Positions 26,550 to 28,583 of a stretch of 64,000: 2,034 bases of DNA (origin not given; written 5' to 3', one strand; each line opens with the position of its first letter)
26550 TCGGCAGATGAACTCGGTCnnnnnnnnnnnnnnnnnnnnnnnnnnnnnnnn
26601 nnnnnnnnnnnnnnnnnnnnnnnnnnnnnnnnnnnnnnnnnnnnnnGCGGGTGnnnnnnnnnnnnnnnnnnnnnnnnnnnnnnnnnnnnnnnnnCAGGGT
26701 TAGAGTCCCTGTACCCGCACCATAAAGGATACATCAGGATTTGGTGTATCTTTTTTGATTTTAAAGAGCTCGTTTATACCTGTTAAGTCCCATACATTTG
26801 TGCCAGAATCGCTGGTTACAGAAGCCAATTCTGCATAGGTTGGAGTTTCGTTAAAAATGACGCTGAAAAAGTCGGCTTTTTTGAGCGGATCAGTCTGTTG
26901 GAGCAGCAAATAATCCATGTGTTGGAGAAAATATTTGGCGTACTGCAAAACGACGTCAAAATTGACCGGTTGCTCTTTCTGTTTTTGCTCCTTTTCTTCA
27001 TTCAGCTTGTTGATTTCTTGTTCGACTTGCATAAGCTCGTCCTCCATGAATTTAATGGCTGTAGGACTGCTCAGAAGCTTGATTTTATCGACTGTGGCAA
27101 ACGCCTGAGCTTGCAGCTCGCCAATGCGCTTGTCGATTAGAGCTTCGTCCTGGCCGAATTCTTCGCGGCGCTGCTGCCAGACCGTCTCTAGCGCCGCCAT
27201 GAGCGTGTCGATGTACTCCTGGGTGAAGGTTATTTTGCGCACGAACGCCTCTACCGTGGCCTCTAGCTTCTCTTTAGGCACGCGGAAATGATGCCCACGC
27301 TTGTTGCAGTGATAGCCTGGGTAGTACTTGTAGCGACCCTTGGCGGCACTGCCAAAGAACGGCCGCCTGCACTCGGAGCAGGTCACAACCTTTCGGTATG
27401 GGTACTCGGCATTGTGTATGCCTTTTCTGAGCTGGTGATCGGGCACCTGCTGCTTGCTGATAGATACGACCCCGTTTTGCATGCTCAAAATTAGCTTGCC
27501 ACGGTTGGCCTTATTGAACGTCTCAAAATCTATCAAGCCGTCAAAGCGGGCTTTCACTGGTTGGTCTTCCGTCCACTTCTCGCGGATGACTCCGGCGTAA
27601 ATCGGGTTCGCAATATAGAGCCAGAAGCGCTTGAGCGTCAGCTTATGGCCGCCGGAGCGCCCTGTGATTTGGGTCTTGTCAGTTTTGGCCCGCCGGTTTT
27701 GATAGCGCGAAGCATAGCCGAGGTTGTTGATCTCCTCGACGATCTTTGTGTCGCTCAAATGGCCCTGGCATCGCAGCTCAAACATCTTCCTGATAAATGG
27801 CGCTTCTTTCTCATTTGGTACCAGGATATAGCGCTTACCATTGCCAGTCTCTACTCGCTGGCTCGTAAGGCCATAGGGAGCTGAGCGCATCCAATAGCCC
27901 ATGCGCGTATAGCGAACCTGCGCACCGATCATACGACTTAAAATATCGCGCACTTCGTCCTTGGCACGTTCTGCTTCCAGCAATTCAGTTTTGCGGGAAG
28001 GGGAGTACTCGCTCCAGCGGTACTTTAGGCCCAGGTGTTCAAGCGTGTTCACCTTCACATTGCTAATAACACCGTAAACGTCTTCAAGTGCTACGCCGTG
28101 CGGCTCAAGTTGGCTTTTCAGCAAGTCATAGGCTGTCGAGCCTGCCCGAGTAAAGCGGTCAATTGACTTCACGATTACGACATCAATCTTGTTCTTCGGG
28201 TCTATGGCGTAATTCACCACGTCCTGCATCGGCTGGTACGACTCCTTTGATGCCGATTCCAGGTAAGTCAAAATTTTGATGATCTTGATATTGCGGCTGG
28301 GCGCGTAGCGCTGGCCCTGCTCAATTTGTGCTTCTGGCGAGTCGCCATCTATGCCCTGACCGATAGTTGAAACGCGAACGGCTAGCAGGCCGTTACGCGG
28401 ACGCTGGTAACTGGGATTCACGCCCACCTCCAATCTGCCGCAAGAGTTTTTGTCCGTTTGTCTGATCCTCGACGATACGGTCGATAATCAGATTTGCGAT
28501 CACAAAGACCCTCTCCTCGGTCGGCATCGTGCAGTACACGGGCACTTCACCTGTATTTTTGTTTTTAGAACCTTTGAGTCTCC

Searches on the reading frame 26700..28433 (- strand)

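Call 32: search_protein_families(library=pfam, proteins=[window:26700-28433:-], max_evalue=0.001)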
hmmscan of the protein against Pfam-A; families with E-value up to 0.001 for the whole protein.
window:26700-28433:- (577 aa): 3 families
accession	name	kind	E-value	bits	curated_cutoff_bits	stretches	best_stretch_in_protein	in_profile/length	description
PF00239.26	Resolvase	-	7.6e-09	36.3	23.3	1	19-116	5-96/145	Resolvase, N terminal domain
PF13408.12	Zn_ribbon_recom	-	1.1e-05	26.2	25.3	1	347-399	3-58/58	Recombinase zinc beta ribbon domain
PF07508.19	Recombinase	-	3.3e-05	24.5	21.1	1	208-311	1-97/102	Recombinase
